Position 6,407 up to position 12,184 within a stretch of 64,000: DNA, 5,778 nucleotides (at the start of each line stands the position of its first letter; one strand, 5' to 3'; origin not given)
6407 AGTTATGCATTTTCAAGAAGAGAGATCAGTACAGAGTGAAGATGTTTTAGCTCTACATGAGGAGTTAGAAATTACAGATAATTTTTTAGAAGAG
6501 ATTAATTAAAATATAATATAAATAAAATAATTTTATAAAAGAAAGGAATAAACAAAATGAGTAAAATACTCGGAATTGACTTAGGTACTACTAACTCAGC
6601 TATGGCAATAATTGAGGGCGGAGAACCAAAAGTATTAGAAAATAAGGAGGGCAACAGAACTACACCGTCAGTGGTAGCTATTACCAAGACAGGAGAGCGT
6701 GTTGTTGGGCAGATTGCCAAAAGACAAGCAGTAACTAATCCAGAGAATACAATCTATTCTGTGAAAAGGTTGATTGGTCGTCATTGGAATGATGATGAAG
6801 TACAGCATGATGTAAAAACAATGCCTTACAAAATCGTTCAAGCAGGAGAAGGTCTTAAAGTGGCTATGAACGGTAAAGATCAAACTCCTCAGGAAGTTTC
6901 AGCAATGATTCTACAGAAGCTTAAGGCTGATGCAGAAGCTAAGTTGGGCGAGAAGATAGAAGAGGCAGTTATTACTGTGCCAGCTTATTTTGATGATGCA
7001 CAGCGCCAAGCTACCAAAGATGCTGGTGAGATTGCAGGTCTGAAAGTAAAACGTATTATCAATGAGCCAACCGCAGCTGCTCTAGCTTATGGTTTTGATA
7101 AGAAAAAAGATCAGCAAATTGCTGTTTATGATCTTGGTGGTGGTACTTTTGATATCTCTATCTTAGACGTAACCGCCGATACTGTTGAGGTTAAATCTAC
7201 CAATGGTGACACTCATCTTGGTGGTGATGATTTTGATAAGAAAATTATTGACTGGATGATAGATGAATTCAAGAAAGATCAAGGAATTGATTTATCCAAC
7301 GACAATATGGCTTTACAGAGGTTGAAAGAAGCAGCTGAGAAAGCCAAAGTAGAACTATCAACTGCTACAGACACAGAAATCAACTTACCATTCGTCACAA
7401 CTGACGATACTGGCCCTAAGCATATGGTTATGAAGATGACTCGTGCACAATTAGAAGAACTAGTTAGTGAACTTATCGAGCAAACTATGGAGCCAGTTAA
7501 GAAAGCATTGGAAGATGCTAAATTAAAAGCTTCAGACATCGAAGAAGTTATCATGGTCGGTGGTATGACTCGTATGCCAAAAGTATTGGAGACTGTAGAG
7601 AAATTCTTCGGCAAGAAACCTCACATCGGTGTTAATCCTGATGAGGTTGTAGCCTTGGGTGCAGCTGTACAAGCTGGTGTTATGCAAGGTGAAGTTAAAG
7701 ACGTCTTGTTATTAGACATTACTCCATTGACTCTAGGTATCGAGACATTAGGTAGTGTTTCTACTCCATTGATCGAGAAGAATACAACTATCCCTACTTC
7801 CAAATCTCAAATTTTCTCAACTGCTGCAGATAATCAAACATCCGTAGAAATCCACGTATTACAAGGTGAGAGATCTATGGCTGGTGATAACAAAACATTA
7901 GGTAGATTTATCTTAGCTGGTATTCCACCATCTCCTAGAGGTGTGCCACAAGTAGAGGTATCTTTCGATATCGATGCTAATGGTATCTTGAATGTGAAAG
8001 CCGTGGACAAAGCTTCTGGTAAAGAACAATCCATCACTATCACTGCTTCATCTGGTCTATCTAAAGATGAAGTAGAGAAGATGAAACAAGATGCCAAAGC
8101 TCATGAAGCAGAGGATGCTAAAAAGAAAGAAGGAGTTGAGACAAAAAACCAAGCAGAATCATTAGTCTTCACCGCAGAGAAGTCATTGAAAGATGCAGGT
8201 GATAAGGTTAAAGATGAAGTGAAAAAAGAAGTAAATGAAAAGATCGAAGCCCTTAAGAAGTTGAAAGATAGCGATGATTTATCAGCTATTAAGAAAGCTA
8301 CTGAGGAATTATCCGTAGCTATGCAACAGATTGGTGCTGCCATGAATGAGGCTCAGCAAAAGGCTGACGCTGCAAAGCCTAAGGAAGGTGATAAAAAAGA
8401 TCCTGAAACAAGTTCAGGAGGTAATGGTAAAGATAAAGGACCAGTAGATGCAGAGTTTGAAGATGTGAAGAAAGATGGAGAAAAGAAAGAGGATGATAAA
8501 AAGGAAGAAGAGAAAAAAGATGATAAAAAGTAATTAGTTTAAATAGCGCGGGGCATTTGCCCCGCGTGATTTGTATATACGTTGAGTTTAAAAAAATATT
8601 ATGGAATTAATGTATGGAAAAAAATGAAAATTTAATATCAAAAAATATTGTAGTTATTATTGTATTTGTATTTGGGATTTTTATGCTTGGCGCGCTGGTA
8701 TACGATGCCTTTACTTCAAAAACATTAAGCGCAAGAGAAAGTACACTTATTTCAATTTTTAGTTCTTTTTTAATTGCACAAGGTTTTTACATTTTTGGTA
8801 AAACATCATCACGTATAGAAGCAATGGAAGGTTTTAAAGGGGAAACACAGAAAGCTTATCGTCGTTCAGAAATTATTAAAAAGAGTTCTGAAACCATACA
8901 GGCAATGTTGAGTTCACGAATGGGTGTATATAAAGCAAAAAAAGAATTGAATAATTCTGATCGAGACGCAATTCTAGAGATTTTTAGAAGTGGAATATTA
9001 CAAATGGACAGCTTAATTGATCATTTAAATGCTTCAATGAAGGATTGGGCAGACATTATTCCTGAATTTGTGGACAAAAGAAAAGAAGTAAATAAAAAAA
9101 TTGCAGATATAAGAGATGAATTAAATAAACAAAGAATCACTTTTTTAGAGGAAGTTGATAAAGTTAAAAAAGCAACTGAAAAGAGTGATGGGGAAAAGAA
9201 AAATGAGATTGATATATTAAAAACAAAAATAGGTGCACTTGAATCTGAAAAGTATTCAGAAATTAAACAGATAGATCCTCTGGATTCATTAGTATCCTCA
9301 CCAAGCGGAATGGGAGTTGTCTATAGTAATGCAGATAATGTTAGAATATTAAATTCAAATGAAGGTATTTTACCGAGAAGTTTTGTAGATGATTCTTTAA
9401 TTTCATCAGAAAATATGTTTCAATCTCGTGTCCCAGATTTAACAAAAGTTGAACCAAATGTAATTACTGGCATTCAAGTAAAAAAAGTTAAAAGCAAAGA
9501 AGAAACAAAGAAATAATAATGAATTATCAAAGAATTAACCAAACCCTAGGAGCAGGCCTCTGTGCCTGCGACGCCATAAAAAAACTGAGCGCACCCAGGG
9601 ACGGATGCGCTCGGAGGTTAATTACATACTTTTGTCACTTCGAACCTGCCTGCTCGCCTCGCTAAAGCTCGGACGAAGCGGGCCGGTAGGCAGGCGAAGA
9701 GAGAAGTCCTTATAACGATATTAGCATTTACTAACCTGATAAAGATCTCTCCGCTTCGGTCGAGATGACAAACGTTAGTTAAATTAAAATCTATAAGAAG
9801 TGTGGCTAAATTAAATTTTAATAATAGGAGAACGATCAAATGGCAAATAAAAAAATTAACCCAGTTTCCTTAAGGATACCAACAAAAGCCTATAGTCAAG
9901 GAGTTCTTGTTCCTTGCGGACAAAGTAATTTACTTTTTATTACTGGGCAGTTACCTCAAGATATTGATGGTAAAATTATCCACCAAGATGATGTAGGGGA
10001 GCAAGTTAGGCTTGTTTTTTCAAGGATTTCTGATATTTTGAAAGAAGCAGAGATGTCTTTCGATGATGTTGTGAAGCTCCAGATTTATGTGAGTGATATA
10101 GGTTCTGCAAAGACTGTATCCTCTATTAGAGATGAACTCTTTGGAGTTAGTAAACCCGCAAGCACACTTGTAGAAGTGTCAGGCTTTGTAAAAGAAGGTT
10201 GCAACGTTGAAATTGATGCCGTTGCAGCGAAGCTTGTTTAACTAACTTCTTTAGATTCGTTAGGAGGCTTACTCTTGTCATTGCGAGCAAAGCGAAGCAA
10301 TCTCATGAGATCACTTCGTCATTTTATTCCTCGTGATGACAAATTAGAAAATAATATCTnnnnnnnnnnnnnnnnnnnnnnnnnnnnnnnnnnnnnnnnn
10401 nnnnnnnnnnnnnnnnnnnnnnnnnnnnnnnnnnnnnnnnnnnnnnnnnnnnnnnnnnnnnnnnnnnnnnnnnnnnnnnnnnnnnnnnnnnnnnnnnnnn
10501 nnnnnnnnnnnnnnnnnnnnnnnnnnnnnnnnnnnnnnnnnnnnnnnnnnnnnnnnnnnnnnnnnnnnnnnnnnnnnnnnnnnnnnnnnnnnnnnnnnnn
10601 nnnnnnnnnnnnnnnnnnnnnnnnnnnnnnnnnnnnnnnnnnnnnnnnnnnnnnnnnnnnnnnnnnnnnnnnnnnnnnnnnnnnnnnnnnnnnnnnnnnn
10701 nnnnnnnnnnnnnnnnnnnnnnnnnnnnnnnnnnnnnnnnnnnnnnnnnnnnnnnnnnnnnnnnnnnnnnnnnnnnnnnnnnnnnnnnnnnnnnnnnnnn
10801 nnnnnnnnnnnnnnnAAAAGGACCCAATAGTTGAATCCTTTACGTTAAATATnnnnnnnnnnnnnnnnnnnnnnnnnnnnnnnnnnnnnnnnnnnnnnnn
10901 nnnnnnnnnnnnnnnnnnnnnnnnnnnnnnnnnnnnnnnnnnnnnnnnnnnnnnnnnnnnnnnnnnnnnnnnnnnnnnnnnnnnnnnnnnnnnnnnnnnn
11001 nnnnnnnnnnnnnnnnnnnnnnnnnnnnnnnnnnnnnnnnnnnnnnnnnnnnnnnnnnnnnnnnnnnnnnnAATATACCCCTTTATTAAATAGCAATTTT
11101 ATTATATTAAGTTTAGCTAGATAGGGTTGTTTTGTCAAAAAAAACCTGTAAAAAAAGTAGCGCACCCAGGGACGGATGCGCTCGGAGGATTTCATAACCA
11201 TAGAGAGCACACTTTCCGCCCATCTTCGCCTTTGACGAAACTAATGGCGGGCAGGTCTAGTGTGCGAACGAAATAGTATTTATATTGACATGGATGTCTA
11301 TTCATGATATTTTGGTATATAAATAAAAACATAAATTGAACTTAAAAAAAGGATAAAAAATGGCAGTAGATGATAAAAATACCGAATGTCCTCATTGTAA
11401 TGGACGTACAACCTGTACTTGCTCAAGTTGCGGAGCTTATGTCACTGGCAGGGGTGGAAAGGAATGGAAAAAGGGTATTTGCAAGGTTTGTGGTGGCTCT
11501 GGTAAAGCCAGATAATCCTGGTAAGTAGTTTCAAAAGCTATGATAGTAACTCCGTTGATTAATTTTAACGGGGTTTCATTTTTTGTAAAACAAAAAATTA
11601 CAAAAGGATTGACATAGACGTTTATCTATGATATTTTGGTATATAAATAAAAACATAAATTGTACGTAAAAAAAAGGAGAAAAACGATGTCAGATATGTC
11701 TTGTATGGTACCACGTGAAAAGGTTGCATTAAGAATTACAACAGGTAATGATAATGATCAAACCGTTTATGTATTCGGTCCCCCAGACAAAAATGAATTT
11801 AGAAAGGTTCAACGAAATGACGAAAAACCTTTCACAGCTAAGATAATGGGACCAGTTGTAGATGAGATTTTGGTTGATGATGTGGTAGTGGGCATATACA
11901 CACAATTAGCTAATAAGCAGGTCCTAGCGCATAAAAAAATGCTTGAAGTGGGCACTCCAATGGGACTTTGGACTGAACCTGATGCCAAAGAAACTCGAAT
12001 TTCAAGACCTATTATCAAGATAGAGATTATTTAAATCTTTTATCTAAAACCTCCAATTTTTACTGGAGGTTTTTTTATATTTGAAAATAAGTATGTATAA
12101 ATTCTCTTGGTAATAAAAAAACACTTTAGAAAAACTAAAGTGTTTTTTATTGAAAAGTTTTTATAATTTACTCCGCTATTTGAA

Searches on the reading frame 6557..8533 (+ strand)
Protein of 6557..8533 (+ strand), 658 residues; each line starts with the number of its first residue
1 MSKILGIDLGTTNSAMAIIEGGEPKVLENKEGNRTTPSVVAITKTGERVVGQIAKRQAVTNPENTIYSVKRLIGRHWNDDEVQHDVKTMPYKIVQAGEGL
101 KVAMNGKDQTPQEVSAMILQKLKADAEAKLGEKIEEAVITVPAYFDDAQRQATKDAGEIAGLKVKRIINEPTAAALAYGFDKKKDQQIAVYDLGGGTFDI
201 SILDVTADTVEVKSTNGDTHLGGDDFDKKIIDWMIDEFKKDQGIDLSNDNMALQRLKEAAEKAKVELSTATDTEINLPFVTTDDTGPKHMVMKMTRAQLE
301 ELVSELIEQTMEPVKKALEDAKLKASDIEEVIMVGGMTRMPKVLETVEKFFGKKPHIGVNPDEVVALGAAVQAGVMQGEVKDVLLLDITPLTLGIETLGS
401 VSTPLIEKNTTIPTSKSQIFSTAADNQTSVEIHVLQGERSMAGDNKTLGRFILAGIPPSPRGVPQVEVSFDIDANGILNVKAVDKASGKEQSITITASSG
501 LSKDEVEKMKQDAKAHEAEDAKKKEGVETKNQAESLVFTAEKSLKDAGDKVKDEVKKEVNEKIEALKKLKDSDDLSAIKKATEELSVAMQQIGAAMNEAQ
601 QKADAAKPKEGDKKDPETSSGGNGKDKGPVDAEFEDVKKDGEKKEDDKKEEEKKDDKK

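Call 9: search_protein_families(library=pfam, proteins=[window:6557-8533:+], max_evalue=0.01)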
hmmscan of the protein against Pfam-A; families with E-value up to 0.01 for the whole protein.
window:6557-8533:+ (658 aa): 4 families
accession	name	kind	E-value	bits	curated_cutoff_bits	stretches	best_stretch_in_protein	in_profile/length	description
PF00012.26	HSP70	-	4.4e-257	854.6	20.6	1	4-596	1-597/599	Hsp70 protein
PF06723.19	MreB_Mbl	-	1.2e-18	67.5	27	1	116-371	75-317/327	MreB/Mbl protein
PF02782.22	FGGY_C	-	0.00015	22.1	27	1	229-375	49-196/198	FGGY family of carbohydrate kinases, C-terminal domain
PF24430.1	DUF7553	-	0.00017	22.5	27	0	252-321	9-79/85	Family of unknown function (DUF7553)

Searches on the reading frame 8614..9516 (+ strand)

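Call 9: search_protein_families(library=pfam, proteins=[window:8614-9516:+], max_evalue=0.01)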
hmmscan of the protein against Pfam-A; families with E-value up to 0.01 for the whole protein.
window:8614-9516:+ (300 aa): 2 families
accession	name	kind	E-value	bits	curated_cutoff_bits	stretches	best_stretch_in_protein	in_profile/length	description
PF23435.1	DUF7121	-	0.0012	18.7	29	1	133-218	60-145/307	Family of unknown function (DUF7121)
PF05149.17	Flagellar_rod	-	0.0056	16.6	23.4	1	122-186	193-257/287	Paraflagellar rod protein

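Call 84: search_protein_families(library=phrogs, proteins=[window:8614-9516:+], max_evalue=0.001)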
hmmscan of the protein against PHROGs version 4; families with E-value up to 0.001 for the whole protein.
window:8614-9516:+ (300 aa): 0 families

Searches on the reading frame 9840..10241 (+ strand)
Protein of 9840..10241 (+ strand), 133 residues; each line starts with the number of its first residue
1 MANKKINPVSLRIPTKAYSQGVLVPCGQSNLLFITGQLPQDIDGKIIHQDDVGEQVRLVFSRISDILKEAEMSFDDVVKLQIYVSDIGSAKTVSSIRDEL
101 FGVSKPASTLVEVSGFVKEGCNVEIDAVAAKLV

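Call 9: search_protein_families(library=pfam, proteins=[window:9840-10241:+], max_evalue=0.01)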
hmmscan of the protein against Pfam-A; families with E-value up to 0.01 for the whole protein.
window:9840-10241:+ (133 aa): 1 family
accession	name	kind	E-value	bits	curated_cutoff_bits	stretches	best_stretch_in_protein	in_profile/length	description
PF01042.26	Ribonuc_L-PSP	-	2.5e-25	89.3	27.3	1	14-130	7-120/121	Endoribonuclease L-PSP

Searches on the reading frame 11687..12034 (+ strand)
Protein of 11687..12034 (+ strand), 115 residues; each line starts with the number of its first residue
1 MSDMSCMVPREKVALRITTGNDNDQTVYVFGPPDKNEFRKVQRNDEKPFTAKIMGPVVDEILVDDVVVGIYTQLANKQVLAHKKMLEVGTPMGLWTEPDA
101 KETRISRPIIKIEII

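Call 9: search_protein_families(library=pfam, proteins=[window:11687-12034:+], max_evalue=0.01)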
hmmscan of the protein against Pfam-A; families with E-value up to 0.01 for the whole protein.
window:11687-12034:+ (115 aa): 0 families

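Call 15: find_homologous_proteins(query=window:11687-12034:+, max_evalue=0.01)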
Query window:11687-12034:+ (115 aa): 2 proteins with E <= 0.01 among 3 candidates.
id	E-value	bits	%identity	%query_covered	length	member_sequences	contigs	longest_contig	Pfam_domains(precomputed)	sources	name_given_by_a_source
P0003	7.0e-70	250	100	100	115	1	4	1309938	-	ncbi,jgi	ncbi:MAG: hypothetical protein ACNFW9_00785 [Candidatus Kerfeldbacteria bacterium]|jgi:hypothetical 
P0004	2.4e-47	177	76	97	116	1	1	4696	-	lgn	-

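Call 17: find_encoding_contigs(protein=P0004, flank=10000)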
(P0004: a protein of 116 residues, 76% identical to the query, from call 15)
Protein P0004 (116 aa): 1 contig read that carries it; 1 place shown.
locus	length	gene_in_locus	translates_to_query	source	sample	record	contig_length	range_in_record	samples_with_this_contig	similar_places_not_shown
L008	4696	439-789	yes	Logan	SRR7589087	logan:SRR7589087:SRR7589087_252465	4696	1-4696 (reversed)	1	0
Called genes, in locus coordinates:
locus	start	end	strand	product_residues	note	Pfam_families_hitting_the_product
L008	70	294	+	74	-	-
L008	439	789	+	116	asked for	-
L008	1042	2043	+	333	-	PF04055:Radical_SAM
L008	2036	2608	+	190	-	PF01863:YgjP-like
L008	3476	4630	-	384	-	PF02743:dCache_1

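Call 84: search_protein_families(library=phrogs, proteins=[window:11687-12034:+], max_evalue=0.001)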
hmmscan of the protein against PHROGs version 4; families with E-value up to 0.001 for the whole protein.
window:11687-12034:+ (115 aa): 0 families
